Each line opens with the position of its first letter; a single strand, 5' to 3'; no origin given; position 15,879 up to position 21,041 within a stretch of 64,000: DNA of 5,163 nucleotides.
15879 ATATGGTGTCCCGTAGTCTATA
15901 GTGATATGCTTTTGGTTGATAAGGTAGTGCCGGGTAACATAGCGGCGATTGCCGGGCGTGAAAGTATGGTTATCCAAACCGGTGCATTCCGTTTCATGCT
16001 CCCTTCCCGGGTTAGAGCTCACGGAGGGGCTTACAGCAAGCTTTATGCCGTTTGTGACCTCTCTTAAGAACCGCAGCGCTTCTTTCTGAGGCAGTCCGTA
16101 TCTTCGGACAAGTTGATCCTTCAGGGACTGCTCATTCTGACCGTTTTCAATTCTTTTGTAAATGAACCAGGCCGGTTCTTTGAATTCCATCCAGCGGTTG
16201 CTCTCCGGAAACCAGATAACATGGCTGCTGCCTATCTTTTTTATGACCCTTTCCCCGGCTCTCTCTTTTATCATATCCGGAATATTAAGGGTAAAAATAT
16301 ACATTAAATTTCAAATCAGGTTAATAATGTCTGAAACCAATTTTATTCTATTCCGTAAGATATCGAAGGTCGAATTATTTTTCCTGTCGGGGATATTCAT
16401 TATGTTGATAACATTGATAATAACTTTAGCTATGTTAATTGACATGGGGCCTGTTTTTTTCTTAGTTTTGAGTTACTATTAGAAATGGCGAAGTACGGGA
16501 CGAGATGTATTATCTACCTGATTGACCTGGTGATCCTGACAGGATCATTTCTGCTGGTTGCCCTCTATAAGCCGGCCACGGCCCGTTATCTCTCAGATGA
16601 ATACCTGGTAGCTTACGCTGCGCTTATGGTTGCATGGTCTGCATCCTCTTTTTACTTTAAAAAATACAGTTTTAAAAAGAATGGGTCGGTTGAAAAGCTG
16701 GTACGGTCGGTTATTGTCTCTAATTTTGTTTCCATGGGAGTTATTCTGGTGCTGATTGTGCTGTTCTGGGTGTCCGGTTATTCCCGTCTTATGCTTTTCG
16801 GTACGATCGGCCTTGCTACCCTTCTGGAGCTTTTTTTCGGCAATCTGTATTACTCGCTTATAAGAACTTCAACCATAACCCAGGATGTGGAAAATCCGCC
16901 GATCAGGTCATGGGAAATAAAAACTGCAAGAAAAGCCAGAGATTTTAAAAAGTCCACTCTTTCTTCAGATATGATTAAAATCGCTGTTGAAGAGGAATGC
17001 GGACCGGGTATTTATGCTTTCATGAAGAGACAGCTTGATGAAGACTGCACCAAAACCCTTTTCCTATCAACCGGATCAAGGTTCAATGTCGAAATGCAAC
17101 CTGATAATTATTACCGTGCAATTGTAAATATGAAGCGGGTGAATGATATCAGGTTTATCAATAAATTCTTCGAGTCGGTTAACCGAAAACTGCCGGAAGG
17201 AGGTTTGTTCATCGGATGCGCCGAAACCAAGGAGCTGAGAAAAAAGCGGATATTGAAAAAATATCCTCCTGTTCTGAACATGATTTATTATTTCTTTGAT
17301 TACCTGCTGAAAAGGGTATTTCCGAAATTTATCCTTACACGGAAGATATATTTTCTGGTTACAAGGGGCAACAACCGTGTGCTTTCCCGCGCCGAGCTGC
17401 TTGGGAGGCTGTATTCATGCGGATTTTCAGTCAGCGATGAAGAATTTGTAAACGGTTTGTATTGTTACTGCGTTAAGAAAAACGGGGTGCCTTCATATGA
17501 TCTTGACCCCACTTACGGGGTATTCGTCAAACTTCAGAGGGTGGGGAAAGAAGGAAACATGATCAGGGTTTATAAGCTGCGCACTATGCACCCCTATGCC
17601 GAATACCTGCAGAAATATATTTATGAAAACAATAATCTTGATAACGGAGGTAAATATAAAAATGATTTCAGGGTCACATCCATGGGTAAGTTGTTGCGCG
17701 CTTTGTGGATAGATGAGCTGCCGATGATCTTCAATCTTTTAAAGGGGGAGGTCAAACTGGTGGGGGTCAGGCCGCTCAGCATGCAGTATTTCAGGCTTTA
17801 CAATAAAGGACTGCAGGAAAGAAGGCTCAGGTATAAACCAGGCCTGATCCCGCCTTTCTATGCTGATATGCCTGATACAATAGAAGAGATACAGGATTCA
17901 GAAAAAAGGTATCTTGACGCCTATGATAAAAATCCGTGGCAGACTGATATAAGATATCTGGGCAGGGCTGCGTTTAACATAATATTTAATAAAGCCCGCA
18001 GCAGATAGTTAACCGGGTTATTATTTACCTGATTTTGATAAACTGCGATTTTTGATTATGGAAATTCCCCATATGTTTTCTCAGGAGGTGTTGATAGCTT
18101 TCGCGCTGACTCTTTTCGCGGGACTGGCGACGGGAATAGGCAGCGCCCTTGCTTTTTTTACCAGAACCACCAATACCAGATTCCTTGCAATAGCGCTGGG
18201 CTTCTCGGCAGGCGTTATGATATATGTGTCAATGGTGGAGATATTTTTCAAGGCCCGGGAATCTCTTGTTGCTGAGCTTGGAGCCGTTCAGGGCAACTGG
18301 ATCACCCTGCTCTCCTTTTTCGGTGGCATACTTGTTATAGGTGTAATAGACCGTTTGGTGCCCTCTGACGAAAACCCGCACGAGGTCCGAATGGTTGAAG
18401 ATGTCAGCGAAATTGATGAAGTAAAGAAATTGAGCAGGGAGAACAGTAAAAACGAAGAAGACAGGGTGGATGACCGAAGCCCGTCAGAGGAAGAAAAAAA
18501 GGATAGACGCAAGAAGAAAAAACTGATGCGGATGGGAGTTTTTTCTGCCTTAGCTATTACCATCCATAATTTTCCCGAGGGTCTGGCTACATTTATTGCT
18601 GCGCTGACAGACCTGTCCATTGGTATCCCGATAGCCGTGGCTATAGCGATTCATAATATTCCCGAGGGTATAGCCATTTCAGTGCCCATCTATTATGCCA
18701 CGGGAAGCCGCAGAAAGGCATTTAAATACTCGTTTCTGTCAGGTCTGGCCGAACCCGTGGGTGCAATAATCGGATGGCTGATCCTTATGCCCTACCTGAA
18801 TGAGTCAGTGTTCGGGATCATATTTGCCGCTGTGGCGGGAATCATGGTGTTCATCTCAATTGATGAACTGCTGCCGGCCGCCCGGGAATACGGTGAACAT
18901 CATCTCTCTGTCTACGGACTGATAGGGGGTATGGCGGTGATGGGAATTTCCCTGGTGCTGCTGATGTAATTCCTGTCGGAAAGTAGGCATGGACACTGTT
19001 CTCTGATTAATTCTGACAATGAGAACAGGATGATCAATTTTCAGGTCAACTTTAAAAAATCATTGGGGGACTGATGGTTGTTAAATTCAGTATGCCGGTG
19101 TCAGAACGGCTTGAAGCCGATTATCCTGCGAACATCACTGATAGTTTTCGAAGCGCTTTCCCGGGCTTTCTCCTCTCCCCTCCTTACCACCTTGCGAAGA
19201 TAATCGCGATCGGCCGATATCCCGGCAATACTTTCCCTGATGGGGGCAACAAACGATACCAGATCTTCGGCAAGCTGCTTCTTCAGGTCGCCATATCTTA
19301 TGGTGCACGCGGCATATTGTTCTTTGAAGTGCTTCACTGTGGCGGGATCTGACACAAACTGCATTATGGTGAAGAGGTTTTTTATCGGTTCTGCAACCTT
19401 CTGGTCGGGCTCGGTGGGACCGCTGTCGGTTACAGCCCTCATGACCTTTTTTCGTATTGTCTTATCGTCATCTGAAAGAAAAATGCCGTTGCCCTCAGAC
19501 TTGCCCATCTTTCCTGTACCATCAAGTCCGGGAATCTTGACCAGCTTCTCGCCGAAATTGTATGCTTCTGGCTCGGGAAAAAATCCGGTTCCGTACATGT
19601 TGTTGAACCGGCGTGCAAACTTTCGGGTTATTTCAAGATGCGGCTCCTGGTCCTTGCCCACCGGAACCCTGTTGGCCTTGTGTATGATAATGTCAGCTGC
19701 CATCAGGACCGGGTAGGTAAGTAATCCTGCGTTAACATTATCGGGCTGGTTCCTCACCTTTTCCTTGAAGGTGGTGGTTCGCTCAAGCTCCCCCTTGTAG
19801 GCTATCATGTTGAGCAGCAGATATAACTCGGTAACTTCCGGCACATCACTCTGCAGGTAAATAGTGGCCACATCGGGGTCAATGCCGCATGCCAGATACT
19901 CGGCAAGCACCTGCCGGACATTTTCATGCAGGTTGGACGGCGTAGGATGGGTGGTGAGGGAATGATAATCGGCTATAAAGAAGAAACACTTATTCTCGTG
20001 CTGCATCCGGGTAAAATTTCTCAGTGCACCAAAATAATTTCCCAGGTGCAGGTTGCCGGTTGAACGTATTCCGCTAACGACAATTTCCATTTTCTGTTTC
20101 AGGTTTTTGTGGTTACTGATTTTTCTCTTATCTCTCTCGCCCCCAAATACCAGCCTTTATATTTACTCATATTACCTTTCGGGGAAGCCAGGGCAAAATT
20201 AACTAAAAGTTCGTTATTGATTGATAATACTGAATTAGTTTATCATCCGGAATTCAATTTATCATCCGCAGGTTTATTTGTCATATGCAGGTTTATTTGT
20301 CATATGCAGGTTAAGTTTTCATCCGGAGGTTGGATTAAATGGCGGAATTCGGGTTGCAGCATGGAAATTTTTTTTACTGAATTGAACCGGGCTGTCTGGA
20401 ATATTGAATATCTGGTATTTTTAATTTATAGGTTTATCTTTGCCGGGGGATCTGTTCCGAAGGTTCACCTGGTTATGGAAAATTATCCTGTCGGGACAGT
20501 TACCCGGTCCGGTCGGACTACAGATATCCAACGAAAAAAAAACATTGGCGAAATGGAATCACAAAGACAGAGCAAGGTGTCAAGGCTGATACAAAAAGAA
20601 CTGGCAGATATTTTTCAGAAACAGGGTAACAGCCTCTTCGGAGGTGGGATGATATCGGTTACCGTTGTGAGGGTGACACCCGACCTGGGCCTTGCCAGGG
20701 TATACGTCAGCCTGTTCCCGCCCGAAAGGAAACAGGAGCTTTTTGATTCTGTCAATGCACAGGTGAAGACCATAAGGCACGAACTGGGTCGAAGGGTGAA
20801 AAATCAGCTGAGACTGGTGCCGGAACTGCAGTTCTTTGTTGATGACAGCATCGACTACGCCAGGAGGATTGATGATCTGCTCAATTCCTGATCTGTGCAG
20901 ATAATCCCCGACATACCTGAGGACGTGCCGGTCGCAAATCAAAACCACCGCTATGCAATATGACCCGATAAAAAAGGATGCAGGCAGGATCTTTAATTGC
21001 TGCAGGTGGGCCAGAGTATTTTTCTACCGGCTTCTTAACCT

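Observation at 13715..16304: PqqD-like (RRE) domain fused to an HPr-kinase-like P-loop domain, paired with an NTP_transf_5-type nucleotidyltransferase, with no RiPP core enzymes nearby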

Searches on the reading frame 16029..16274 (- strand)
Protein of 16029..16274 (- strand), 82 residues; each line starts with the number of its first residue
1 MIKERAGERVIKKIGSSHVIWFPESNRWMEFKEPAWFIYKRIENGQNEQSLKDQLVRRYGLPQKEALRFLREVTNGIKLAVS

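Call 22: search_solved_structures(query=A2, max_evalue=10, show_alignments=2)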
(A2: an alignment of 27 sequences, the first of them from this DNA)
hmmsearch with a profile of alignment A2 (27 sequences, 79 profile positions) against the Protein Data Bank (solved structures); distinct sequences matched with E-value up to 10: 8.
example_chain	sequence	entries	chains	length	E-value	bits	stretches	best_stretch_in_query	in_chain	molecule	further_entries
6jx3_B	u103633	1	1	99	0.42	14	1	22-67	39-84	TfuB1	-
8iu7_A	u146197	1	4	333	0.65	13.4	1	37-72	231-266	Bifunctional oligoribonuclease and PAP phosphatase NrnA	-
8flj_E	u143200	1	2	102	0.66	13.3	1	45-77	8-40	Integration host factor subunit alpha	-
7d8u_A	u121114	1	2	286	0.77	13.1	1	32-70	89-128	GTP--RNA guanylyltransferase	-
5uoi_A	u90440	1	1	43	1.2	12.5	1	46-68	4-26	HHH_rd1_0142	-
4qjl_A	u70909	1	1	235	1.2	12.5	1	17-31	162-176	Phosphopantetheinyl transferase, PptII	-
3g2b_A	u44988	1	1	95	1.3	12.4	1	25-73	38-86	Coenzyme PQQ synthesis protein D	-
6dq3_A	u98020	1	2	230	1.4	12.3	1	12-49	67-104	Polysaccharide deacetylase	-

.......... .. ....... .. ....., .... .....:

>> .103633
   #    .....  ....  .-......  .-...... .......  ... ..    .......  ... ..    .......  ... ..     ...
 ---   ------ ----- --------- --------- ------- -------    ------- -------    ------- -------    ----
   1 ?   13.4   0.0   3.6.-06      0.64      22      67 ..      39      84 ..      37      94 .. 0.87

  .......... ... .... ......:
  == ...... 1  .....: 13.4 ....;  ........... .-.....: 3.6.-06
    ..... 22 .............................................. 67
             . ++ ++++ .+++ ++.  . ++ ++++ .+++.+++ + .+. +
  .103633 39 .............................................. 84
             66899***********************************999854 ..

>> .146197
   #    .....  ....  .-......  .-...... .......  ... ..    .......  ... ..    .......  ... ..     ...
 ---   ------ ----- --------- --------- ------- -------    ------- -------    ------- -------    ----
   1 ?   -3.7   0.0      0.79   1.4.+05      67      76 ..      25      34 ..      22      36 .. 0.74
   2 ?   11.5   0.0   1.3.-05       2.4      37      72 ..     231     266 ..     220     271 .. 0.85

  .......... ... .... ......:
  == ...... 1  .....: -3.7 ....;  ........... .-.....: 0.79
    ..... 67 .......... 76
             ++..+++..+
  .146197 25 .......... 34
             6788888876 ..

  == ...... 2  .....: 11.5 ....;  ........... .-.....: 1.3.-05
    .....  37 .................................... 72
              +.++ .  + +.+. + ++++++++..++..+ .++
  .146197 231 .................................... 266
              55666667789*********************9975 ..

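Call 44: predict_structure(alignment_id=A2)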
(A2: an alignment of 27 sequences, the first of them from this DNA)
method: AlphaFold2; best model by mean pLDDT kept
length: 82 residues; sequences in the alignment: 27
mean_pLDDT: 89.6   pTM: 0.77
mean pLDDT of the five models: 89.6, 88.3, 87.9, 87.7, 87.2
residues with pLDDT >= 90: 65; 70-90: 9; 50-70: 3; < 50: 5
segments of 3 or more residues with pLDDT < 50: 1-5
pLDDT, mean of each block of 10 residues (from residue 1): 54 94 92 96 92 97 97 95 89
secondary structure, 60 per line:
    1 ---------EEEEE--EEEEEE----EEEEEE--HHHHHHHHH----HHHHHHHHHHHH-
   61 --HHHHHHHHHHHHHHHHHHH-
elements in order: E10-14 E17-22 E27-32 H35-43 H48-59 H63-81

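Call 54: fold_search(model_id=the predicted structure, library=pdb)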
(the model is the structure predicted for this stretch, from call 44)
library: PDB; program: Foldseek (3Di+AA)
matches with E <= 10: 319; with E <= 0.001: 0
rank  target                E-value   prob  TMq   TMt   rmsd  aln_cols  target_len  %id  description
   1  5v1u_B                3.4e-03  1.00  0.73  0.70   1.8        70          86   16  TbiB1 in Complex with the TbiA(beta) Leader Peptide (released 2018-09-05)
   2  6jx3_B                4.4e-03  1.00  0.75  0.73   2.0        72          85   17  Lasso peptide synthetase B1 complexed with the leader peptide (released 2019-06-26)
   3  5v1v_A                5.3e-03  1.00  0.75  0.70   1.7        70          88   16  TbiB1 in Complex with the TbiA(alpha) Leader Peptide (released 2018-09-05)
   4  5v1u_A                8.9e-03  1.00  0.74  0.72   1.8        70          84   16  TbiB1 in Complex with the TbiA(beta) Leader Peptide (released 2018-09-05)
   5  5v1u_C                9.5e-03  1.00  0.74  0.71   2.2        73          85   15  TbiB1 in Complex with the TbiA(beta) Leader Peptide (released 2018-09-05)
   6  5v1u_D                1.0e-02  1.00  0.73  0.72   2.3        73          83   15  TbiB1 in Complex with the TbiA(beta) Leader Peptide (released 2018-09-05)
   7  5why_B                2.3e-01  0.97  0.65  0.15   2.5        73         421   12  Structural Insights into Thioether Bond Formation in the Biosynthesis of Sactipeptides (released 2017-07-26)
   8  3g2b                  3.2e-01  0.77  0.51  0.47  12.7        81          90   10  crystal structure of PqqD from xanthomonas campestris (released 2009-09-01)
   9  5lq4_A                3.9e-01  0.87  0.60  0.13   2.6        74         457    9  The Structure of ThcOx, the First Oxidase Protein from the Cyanobactin Pathways (released 2016-11-09)
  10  6gri_2                3.9e-01  0.57  0.44  0.18   4.0        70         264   10  E. coli Microcin synthetase McbBCD complex (released 2019-01-30)
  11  6gos_2                4.1e-01  0.54  0.42  0.16   4.1        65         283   11  E. coli Microcin synthetase McbBCD complex with pro-MccB17 bound (released 2019-01-30)
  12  5wgg_A                5.4e-01  0.77  0.56  0.13   3.0        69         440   16  Structural Insights into Thioether Bond Formation in the Biosynthesis of Sactipeptides (released 2017-07-26)
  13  5why_A                7.0e-01  0.60  0.53  0.13   3.5        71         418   13  Structural Insights into Thioether Bond Formation in the Biosynthesis of Sactipeptides (released 2017-07-26)
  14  6gos_1                9.7e-01  0.33  0.42  0.16   4.1        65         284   11  E. coli Microcin synthetase McbBCD complex with pro-MccB17 bound (released 2019-01-30)
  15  5lq4_B                1.0e+00  0.66  0.61  0.13   2.5        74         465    8  The Structure of ThcOx, the First Oxidase Protein from the Cyanobactin Pathways (released 2016-11-09)
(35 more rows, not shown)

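Call 75: search_protein_families(library=ncbifam, alignment_id=A2, max_evalue=1)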
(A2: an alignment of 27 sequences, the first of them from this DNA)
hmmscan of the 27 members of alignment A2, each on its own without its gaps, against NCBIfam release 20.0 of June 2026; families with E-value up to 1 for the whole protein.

A. member 1, seq(82 aa): 0 families

B. families by the number of members that match (of 27 scanned): 8 families
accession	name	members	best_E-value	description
NF033530.1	lasso_PqqD_Strm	4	0.066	lasso peptide biosynthesis PqqD family chaperone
NF005822.0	PRK07708.1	1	0.019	hypothetical protein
NF010733.0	PRK14135.1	1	0.032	recombination regulator RecX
NF050069.2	PqqD_rel_WgkC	1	0.034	PqqD family peptide maturation chaperone WgkC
NF052659.1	SpbR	1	0.049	SpbR family protein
NF041195.1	ScbA_BarX_GamBu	1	0.054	ScbA/BarX family gamma-butyrolactone biosynthesis protein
NF008549.2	PRK11476.1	1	0.12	carnitine metabolism transcriptional regulator CaiF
NF005271.0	PRK06774.1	1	0.12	aminodeoxychorismate synthase component II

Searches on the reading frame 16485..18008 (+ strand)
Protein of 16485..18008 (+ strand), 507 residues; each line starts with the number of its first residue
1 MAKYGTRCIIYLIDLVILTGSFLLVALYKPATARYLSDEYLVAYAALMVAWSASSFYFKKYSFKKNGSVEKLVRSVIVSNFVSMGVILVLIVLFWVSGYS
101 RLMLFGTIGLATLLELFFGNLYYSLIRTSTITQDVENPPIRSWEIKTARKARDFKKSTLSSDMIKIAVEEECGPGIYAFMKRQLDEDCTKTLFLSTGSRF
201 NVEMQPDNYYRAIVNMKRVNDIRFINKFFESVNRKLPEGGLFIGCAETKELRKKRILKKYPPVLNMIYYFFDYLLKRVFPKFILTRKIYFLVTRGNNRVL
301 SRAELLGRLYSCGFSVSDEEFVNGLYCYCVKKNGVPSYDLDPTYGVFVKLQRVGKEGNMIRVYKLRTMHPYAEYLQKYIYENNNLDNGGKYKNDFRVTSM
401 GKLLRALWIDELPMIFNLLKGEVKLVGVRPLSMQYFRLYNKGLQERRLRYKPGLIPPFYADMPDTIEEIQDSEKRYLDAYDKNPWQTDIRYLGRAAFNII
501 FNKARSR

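Call 3: search_protein_families(library=pfam, proteins=[window:16485-18008:+], max_evalue=1)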
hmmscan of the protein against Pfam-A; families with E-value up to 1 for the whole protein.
window:16485-18008:+ (507 aa): 1 family
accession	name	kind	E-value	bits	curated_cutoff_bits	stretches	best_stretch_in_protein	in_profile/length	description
PF02397.22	Bac_transf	-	6e-23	81.7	27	1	344-492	33-170/179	Bacterial sugar transferase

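Call 4: search_protein_families(library=ncbifam, proteins=[window:16485-18008:+], max_evalue=1)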
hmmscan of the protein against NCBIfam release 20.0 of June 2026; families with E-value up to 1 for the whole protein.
window:16485-18008:+ (507 aa): 11 families
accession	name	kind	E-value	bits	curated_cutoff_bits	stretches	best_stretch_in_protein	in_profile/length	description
TIGR03025.1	EPS_sugtrans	subfamily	1.5e-28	100.2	295.55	2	345-454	291-393/445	exopolysaccharide biosynthesis polyprenyl glycosylphosphotransferase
TIGR03022.1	WbaP_sugtrans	subfamily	2e-22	80.1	403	2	346-454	293-405/456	undecaprenyl-phosphate galactose phosphotransferase WbaP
TIGR03023.1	WcaJ_sugtrans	equivalog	1.1e-21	77.7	410.75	2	346-454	297-397/453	undecaprenyl-phosphate glucose phosphotransferase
NF041877.1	EPS_EpsZ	equivalog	6.4e-17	61.3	800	1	345-457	299-411/459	exopolysaccharide biosynthesis polyisoprenyl-phosphate hexose-1-phosphate transferase EpsZ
TIGR03013.1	EpsB_2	subfamily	1.5e-15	57.2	393.35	1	345-453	288-388/443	TIGR03013 family XrtA/PEP-CTERM system glycosyltransferase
NF052601.1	undeca_RfbP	equivalog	2.2e-15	56.6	330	1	345-454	78-191/244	undecaprenyl-phosphate galactose phosphotransferase family protein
NF011751.0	PRK15204.1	equivalog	6.6e-14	51.4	907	1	350-456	317-427/476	undecaprenyl-phosphate galactose phosphotransferase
NF007518.0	PRK10124.1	equivalog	3.8e-11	42.4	684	1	346-453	308-407/464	undecaprenyl-phosphate glucose phosphotransferase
NF045514.1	glycotran_HepC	equivalog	3.5e-10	39.6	140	1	346-433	151-214/220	heterocyst development glycosyltransferase HepC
NF050817.1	PolSacchBiosHfsE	equivalog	1.6e-09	37.1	750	1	340-432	300-383/467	polysaccharide biosynthesis protein HfsE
NF045712.1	sulf_resp_HmcD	equivalog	0.43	10.6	34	0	82-95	17-30/38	sulfate respiration complex protein HmcD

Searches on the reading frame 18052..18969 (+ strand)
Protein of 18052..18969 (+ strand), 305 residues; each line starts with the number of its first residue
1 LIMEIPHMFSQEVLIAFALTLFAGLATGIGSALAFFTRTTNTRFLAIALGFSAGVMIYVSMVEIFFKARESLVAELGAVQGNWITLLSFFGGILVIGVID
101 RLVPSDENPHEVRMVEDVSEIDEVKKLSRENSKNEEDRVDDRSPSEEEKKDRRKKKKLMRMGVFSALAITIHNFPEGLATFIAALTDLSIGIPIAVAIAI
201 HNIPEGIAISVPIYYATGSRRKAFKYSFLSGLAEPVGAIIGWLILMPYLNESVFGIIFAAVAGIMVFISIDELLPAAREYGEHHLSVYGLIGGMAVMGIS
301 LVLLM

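Call 6: search_protein_families(library=pfam, proteins=[window:18052-18969:+], max_evalue=0.001)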
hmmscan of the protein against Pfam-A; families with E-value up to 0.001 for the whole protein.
window:18052-18969:+ (305 aa): 1 family
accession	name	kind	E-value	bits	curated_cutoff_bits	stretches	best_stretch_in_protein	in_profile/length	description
PF02535.28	Zip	-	1.8e-40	139.6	35.1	2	87-299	79-321/323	ZIP Zinc transporter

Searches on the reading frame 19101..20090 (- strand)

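Call 73: search_protein_families(library=pfam, proteins=[window:19101-20090:-], max_evalue=0.00001)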
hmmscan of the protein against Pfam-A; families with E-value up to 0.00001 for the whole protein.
window:19101-20090:- (329 aa): 1 family
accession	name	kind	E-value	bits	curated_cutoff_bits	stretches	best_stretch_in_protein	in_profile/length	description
PF00579.31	tRNA-synt_1b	-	2.7e-67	227.6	21.1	1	3-280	7-290/292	tRNA synthetases class I (W and Y)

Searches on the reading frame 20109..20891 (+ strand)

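Call 73: search_protein_families(library=pfam, proteins=[window:20109-20891:+], max_evalue=0.00001)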
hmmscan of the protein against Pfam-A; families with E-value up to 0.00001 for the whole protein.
window:20109-20891:+ (260 aa): 1 family
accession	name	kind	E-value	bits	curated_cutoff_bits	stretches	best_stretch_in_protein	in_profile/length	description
PF02033.23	RBFA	-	1.8e-27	96.1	34.7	1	153-258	1-105/105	Ribosome-binding factor A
